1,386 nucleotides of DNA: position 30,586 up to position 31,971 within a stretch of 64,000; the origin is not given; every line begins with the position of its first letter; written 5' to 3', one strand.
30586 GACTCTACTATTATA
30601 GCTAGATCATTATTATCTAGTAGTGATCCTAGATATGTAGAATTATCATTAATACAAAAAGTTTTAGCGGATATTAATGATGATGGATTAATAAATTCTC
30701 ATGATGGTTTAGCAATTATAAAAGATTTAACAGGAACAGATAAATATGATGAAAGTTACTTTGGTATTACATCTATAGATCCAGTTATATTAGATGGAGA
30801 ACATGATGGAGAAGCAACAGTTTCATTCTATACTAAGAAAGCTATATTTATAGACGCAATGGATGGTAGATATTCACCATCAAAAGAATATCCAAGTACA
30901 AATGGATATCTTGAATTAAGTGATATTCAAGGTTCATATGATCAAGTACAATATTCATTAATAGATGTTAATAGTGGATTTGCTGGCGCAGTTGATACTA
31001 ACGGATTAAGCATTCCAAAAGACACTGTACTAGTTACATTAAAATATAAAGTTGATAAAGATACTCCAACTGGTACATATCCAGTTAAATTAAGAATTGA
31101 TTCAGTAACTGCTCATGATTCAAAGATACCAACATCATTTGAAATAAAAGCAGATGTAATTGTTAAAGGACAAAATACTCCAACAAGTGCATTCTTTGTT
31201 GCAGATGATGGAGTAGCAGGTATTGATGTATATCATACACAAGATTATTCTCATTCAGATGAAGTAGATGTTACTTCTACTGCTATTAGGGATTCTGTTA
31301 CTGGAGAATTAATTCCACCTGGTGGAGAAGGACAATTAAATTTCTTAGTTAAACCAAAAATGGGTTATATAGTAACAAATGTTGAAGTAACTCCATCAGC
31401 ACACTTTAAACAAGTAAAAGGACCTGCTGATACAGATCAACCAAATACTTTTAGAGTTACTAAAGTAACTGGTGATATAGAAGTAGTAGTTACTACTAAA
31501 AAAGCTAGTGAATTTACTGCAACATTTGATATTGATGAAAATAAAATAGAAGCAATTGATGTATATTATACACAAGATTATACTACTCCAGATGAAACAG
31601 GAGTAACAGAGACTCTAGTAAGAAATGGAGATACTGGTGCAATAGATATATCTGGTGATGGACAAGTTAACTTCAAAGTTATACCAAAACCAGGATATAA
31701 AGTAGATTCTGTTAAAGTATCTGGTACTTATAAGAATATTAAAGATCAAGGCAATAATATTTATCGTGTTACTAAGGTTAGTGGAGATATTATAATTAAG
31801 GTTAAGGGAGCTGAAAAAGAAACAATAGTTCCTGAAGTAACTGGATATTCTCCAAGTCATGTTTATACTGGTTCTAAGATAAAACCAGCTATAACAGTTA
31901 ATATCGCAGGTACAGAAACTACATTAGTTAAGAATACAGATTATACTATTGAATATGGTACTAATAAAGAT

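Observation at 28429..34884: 2151-aa adhesin combining a beta-helix (Cthe_2159-like) head, a dockerin AND a cohesin-like module, MBG repeats and a sortase NPTTGD anchor.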

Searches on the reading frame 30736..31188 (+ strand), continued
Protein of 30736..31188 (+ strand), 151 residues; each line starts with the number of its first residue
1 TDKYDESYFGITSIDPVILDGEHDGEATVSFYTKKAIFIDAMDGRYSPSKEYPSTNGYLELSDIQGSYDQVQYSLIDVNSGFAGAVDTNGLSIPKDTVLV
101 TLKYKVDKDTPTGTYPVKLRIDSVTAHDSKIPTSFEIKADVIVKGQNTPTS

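Call 63: search_protein_families(library=pfam, proteins=[P0116, P0118, P0119, P0120, P0121, P0123, P0124, P0125, P0126, P0129], max_evalue=0.01)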
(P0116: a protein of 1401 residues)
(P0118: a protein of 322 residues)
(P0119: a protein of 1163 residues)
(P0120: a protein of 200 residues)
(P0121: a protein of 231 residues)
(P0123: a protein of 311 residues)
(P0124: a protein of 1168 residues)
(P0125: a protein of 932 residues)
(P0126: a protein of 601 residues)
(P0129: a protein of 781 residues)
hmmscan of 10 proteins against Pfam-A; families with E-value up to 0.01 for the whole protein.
P0116 (1401 aa): 5 families
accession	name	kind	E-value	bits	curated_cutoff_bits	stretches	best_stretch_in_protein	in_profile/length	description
PF18657.6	YDG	-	2.2e-08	34.7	25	1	629-705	2-80/85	YDG domain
PF02368.24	Big_2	-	7.3e-05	23.1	22.8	1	573-612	32-70/79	Bacterial Ig-like domain (group 2)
PF03442.20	CBM_X2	-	0.00012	22.6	28.9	1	1287-1348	19-78/83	Carbohydrate binding domain X2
PF05215.19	Spiralin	-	0.003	18.5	25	1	381-458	2-79/81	Spiralin domain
PF18998.6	Flg_new_2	-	0.0033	17.8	23.6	1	1120-1176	5-62/73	Divergent InlB B-repeat domain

P0118 (322 aa): 0 families

P0119 (1163 aa): 5 families
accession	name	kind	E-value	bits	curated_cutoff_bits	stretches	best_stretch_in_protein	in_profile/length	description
PF17277.7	DUF5342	-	2e-06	28.5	25.9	0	636-677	14-55/69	Family of unknown function (DUF5342)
PF00963.24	Cohesin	-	3.3e-05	24.6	24.1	0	87-163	57-133/139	Cohesin domain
PF06004.18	DUF903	-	3.9e-05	23.9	27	0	166-195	11-39/49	Bacterial protein of unknown function (DUF903)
PF00404.24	Dockerin_1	-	0.00033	21.2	22.9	1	1098-1153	1-56/57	Dockerin type I domain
PF18547.6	HalOD2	-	0.0041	17.4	27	0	828-841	28-41/52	Halobacterial output domain 2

P0120 (200 aa): 0 families

P0121 (231 aa): 0 families

P0123 (311 aa): 1 family
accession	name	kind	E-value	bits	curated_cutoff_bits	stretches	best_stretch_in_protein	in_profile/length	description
PF00963.24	Cohesin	-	0.007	17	24.1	1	51-159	17-127/139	Cohesin domain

P0124 (1168 aa): 4 families
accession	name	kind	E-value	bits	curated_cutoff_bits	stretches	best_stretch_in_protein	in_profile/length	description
PF02368.24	Big_2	-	3.7e-22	78.5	22.8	1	175-252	2-79/79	Bacterial Ig-like domain (group 2)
PF00395.25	SLH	-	1.1e-21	76.9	20.8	2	1049-1092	1-44/44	S-layer homology domain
PF22359.2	Big-like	-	3.8e-06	27.5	27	1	212-255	6-47/48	Bacterial Ig-like domain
PF21461.3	HL_N-beta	-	0.0032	17.6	27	0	214-247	19-50/57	Hyaluronate lyase, N-terminal beta-sheet domain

P0125 (932 aa): 3 families
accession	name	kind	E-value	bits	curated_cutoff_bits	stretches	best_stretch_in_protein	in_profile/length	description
PF18998.6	Flg_new_2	-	3.9e-08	33.6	23.6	1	802-868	6-71/73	Divergent InlB B-repeat domain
PF18887.5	MBG_3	-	0.00017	22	25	1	688-723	37-72/72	MBG domain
PF00746.26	Gram_pos_anchor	-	0.0042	17.4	20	0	890-928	2-40/43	LPXTG cell wall anchor motif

P0126 (601 aa): 1 family
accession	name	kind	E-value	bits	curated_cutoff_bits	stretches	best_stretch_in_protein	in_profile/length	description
PF02368.24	Big_2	-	1.4e-07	31.8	22.8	1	472-513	32-73/79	Bacterial Ig-like domain (group 2)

P0129 (781 aa): 2 families
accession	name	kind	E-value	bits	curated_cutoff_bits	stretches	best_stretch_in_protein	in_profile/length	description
PF07581.17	Glug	-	3e-12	46.5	20.5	3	421-448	1-28/28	The GLUG motif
PF00404.24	Dockerin_1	-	5.1e-05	23.8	22.9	1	725-776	3-52/57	Dockerin type I domain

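Call 65: find_encoding_contigs(protein=P0116, flank=10000, max_places=3)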
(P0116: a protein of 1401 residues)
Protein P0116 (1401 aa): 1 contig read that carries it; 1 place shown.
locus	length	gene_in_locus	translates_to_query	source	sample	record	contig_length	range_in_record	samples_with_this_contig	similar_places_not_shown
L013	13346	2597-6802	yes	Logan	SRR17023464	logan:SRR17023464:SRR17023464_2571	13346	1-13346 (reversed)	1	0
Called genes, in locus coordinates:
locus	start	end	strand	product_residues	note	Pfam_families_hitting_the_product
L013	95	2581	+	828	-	PF00082:Peptidase_S8, PF24893:DUF7743 (weak), PF00404:Dockerin_1 (faint)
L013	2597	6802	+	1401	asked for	PF26918:Ig_Eae (weak), PF18657:YDG (weak)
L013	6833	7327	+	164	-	-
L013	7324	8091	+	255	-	PF04203:Sortase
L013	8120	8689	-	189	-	PF01205:Impact_N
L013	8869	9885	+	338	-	PF00154:RecA_N, PF06745:ATPase (weak), PF08423:Rad51, PF13479:AAA_24 (weak), PF21096:RecA_C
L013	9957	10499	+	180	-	PF10628:CotE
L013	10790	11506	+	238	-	PF00561:Abhydrolase_1, PF05057:DUF676 (weak), PF00326:Peptidase_S9 (faint), PF06028:DUF915 (weak), PF12146:Hydrolase_4 (weak)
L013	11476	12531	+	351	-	PF02912:Phe_tRNA-synt_N, PF01409:tRNA-synt_2d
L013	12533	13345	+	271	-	?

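Call 68: search_protein_families(library=ncbifam, proteins=[L013:7324-8088:+, L013:6833-7324:+, L013:95-2578:+], max_evalue=0.001)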
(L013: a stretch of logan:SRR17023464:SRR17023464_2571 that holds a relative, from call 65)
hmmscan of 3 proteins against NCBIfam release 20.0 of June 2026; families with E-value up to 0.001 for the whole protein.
L013:7324-8088:+ (255 aa): 3 families
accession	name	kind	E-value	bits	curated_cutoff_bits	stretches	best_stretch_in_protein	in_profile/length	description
TIGR03064.1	sortase_srtB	equivalog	3.5e-52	177.1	153.75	1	10-239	4-225/235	class B sortase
NF040525.1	SrtB_LPKTxSAVK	exception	3.9e-19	68.6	200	1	36-239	19-224/261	class B sortase, LPKTxAVK-specific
NF033747.1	class_E_sortase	subfamily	5.6e-05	23.1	160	1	11-254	5-207/211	class E sortase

L013:6833-7324:+ (164 aa): 0 families

L013:95-2578:+ (828 aa): 2 families
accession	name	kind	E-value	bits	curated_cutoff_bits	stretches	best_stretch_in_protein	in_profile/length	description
TIGR03921.1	T7SS_mycosin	equivalog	1.2e-34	120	278.75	1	214-472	15-283/353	type VII secretion-associated serine protease mycosin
NF049966.1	QH_SP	equivalog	2.9e-14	52.9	165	1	215-451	1-211/219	subtilisin-like serine protease QhpE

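Call 69: find_encoding_contigs(protein=P0125, flank=8000, max_places=2)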
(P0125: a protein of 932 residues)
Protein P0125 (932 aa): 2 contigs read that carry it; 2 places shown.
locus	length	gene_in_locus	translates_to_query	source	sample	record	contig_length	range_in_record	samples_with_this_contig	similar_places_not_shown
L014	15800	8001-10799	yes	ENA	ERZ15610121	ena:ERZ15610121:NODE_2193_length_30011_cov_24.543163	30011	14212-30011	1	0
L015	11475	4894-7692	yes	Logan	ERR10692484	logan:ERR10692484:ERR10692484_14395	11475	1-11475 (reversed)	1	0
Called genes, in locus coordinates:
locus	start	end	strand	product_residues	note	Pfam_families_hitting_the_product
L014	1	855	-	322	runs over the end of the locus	PF01435:Peptidase_M48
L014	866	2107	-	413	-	PF01580:FtsK_SpoIIIE (faint), PF02534:T4SS-DNA_transf, PF01935:DUF87 (faint), PF10412:TrwB_AAD_bind, PF12696:TraG-D_C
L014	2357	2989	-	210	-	-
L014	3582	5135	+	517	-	PF00239:Resolvase, PF07508:Recombinase, PF13408:Zn_ribbon_recom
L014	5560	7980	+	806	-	PF14262:Cthe_2159, PF00404:Dockerin_1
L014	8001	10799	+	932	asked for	PF18998:Flg_new_2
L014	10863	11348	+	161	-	-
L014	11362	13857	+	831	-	PF00082:Peptidase_S8, PF00404:Dockerin_1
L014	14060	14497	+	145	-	PF00210:Ferritin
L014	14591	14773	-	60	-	-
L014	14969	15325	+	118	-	-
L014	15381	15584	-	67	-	-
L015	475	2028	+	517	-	PF00239:Resolvase, PF07508:Recombinase, PF13408:Zn_ribbon_recom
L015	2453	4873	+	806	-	PF14262:Cthe_2159, PF00404:Dockerin_1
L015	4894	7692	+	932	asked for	PF18998:Flg_new_2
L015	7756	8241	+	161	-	-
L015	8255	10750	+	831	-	PF00082:Peptidase_S8, PF00404:Dockerin_1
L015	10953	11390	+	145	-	PF00210:Ferritin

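Call 70: find_encoding_contigs(protein=P0126, flank=8000, max_places=2)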
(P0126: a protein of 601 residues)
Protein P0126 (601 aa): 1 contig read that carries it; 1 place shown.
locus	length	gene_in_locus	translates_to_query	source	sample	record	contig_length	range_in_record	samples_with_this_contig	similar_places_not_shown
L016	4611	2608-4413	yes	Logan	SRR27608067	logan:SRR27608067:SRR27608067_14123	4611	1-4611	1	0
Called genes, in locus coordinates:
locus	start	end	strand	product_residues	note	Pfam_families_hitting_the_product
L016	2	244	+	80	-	?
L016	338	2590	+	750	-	PF14262:Cthe_2159, PF00404:Dockerin_1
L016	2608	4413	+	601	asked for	PF02368:Big_2, PF26918:Ig_Eae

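Call 84: search_protein_families(library=ncbifam, proteins=[L014:10863-11345:+], max_evalue=0.1)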
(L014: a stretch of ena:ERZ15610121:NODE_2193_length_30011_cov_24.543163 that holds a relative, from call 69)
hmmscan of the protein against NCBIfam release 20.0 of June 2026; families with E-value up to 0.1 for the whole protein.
L014:10863-11345:+ (161 aa): 2 families
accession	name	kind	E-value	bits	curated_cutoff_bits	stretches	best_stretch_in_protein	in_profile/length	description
NF047918.2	MetA_acetyl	exception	0.0056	16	460.5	1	65-108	93-134/302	homoserine O-acetyltransferase MetA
TIGR03752.1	conj_TIGR03752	hypoth_equivalog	0.032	13.5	241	1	18-118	8-106/471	TIGR03752 family integrating conjugative element protein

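Call 86: find_encoding_contigs(protein=P0121, flank=6000, max_places=1)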
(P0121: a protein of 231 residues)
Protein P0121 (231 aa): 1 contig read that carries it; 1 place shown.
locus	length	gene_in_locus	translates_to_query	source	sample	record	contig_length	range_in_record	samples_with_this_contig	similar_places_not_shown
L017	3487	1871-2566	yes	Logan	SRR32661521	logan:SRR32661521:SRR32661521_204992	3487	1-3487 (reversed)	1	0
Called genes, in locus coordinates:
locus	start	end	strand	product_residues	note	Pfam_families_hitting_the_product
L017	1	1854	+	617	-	?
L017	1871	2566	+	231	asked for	-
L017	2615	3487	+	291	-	?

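Call 87: find_encoding_contigs(protein=P0128, flank=6000, max_places=1)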
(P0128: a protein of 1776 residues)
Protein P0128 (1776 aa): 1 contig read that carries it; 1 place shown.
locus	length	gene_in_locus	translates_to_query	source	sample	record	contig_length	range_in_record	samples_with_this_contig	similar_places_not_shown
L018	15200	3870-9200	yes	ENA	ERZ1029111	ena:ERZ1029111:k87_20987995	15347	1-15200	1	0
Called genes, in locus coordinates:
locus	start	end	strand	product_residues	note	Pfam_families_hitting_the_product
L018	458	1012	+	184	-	PF04973:NMN_transporter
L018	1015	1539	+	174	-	-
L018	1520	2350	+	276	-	PF04055:Radical_SAM (faint)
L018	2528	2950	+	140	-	-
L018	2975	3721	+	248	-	PF01177:Asp_Glu_race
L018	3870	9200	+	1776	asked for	PF18657:YDG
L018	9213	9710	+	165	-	-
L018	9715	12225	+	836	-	PF00082:Peptidase_S8, PF24893:DUF7743, PF00404:Dockerin_1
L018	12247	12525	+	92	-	-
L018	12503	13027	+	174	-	PF04203:Sortase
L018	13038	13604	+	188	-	PF01613:Flavin_Reduct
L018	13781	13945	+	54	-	PF00471:Ribosomal_L33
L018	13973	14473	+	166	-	-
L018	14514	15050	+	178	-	PF02357:NusG, PF00467:KOW (weak), PF23284:KOW2_Spt5 (faint)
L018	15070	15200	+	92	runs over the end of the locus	?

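Call 88: find_encoding_contigs(protein=P0130, flank=6000, max_places=1)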
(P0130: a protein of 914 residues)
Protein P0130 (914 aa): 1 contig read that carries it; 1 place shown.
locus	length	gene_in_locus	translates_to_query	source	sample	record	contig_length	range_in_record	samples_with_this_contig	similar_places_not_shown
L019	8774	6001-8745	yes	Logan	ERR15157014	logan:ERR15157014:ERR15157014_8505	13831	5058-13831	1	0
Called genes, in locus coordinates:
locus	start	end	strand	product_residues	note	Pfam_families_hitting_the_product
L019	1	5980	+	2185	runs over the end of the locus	PF18998:Flg_new_2 (weak)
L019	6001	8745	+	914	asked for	PF09479:Flg_new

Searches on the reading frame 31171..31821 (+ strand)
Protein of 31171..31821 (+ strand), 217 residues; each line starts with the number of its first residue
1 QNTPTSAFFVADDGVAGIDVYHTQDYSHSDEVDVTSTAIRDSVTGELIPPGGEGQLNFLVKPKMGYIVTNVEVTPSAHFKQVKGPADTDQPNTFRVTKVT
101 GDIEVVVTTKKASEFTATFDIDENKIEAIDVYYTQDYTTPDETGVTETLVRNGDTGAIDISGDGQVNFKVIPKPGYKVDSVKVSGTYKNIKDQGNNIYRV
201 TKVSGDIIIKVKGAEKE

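Call 8: search_protein_families(library=pfam, proteins=[window:31171-31821:+], max_evalue=10)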
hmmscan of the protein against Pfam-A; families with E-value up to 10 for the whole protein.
seq(217 aa): 0 families
